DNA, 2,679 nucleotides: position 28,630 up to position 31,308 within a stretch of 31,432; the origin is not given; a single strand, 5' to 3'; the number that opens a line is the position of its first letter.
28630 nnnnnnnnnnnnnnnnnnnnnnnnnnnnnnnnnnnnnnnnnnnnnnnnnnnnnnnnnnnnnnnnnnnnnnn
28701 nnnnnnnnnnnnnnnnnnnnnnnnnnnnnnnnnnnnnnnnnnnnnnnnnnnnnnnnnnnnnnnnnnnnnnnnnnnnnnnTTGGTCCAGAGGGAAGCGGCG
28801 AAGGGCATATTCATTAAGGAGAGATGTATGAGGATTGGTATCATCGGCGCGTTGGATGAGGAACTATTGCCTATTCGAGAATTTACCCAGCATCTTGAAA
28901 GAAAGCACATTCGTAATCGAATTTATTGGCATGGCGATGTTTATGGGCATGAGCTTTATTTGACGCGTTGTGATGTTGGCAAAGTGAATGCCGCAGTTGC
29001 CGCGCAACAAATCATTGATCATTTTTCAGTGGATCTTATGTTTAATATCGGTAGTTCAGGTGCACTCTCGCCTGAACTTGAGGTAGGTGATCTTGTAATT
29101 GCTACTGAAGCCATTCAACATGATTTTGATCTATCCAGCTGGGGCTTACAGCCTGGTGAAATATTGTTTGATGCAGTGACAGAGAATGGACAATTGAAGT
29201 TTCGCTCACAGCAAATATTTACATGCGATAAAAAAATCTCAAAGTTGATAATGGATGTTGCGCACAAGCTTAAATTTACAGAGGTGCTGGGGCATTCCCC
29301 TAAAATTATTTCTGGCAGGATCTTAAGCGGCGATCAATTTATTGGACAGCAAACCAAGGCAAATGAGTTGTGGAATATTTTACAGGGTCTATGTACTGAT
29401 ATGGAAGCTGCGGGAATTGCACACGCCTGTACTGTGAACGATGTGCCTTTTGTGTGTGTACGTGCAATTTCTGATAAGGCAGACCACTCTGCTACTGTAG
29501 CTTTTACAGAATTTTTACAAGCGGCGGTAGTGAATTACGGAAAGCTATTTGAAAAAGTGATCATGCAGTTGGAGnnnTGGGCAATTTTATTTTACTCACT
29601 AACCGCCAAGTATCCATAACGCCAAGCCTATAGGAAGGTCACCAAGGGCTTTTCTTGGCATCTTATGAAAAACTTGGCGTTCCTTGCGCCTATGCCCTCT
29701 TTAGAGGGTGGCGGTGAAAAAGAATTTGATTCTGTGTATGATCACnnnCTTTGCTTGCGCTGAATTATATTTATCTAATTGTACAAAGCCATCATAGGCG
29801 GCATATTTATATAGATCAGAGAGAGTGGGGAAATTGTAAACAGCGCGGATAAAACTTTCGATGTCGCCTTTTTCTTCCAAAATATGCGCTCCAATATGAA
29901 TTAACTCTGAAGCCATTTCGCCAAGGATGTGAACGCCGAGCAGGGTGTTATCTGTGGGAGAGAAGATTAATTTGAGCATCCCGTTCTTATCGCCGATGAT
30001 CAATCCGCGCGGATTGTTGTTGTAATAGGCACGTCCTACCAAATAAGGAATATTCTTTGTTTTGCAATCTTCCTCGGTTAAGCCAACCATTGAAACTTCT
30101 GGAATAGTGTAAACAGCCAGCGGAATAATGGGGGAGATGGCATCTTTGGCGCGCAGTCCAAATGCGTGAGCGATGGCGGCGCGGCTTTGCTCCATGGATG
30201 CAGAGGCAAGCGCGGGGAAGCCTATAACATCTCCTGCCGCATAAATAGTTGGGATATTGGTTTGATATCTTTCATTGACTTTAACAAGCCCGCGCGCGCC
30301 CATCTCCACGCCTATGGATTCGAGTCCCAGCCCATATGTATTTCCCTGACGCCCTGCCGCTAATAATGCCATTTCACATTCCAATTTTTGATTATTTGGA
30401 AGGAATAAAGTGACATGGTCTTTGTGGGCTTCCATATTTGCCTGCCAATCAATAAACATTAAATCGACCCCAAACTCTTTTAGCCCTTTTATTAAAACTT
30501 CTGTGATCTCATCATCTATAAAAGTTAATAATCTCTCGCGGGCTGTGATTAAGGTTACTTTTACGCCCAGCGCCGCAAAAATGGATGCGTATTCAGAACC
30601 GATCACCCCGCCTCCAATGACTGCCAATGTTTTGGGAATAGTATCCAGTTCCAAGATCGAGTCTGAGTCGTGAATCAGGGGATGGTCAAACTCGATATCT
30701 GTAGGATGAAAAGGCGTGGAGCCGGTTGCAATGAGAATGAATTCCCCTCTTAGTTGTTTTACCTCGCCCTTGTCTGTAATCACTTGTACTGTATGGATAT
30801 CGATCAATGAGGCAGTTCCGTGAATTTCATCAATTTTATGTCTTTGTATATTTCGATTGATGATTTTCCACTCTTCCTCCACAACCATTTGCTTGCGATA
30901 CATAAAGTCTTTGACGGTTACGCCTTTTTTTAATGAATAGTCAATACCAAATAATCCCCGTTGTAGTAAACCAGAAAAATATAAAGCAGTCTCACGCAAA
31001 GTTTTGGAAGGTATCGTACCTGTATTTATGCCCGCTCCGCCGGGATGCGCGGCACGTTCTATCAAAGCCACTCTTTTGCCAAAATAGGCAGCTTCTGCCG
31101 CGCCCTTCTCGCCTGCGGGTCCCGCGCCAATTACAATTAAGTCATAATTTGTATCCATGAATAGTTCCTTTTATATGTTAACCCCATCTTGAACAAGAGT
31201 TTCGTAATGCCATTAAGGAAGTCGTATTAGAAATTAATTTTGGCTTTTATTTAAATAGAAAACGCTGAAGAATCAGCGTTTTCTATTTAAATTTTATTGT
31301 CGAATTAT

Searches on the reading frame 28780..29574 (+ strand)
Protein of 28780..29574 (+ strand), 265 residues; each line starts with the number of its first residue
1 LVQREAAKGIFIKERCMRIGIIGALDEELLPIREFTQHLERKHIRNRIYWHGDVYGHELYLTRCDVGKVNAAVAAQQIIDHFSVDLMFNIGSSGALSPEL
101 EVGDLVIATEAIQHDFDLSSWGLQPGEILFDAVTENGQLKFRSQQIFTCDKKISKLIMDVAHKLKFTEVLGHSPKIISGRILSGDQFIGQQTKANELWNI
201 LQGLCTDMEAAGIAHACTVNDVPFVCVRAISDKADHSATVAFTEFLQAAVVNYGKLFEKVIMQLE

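Call 60: search_protein_families(library=pfam, proteins=[window:28780-29574:+], max_evalue=0.001)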
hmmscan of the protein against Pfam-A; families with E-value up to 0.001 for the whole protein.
window:28780-29574:+ (265 aa): 1 family
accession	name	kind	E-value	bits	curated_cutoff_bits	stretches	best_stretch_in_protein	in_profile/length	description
PF01048.26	PNP_UDP_1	-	1.3e-45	156.1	25.1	1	18-261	1-232/233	Phosphorylase superfamily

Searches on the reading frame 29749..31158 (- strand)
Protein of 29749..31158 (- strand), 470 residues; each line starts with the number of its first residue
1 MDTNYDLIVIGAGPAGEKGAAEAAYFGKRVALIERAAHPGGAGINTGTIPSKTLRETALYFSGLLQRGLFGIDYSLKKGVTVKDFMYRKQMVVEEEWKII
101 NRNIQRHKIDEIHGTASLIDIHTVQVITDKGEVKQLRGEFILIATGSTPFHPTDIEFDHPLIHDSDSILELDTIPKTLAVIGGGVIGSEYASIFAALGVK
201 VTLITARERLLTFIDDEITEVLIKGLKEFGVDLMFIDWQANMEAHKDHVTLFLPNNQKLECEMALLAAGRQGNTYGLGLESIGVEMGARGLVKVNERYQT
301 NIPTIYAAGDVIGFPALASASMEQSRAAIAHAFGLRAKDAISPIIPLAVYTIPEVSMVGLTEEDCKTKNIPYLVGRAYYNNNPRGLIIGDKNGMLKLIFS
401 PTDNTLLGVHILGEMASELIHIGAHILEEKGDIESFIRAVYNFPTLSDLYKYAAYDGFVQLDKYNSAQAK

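Call 60: search_protein_families(library=pfam, proteins=[window:29749-31158:-], max_evalue=0.001)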
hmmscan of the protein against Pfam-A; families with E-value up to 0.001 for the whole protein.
window:29749-31158:- (470 aa): 13 families
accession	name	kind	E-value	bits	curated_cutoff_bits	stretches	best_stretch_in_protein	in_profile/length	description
PF07992.20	Pyr_redox_2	-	4e-53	181.2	26.1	1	5-324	1-290/291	Pyridine nucleotide-disulphide oxidoreductase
PF02852.28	Pyr_redox_dim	-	6.6e-25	87.9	25.3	1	345-452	1-108/110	Pyridine nucleotide-disulphide oxidoreductase, dimerisation domain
PF00070.33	Pyr_redox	-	4.1e-17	62.9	22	1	178-235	2-59/82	Pyridine nucleotide-disulphide oxidoreductase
PF13738.12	Pyr_redox_3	-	2.7e-07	30.6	30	1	123-309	113-305/305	Pyridine nucleotide-disulphide oxidoreductase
PF01134.28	GIDA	-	6.7e-07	29.1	22.1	0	6-37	1-29/391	Glucose inhibited division protein A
PF02737.24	3HCDH_N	-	3e-06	27.7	22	1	178-224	2-48/180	3-hydroxyacyl-CoA dehydrogenase, NAD binding domain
PF12831.13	FAD_oxidored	-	1e-05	25.5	27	1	6-53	1-48/416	FAD dependent oxidoreductase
PF03486.20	HI0933_like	-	1.1e-05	25.4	50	1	6-40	2-36/244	HI0933-like protein Rossmann domain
PF01262.27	AlaDh_PNT_C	-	3.4e-05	23.8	23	0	176-220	29-73/214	Alanine dehydrogenase/PNT, C-terminal domain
PF13450.12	NAD_binding_8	-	5.2e-05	23.9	21.9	0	9-42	1-34/68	NAD(P)-binding Rossmann-like domain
PF02826.25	2-Hacid_dh_C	-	0.0002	21.3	25.1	0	174-208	35-69/178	D-isomer specific 2-hydroxyacid dehydrogenase, NAD binding domain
PF01266.30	DAO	-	0.00034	20.7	27.9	0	6-52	1-49/353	FAD dependent oxidoreductase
PF13434.12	Lys_Orn_oxgnase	-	0.00061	19.5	21.3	0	109-192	118-205/339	L-lysine 6-monooxygenase/L-ornithine 5-monooxygenase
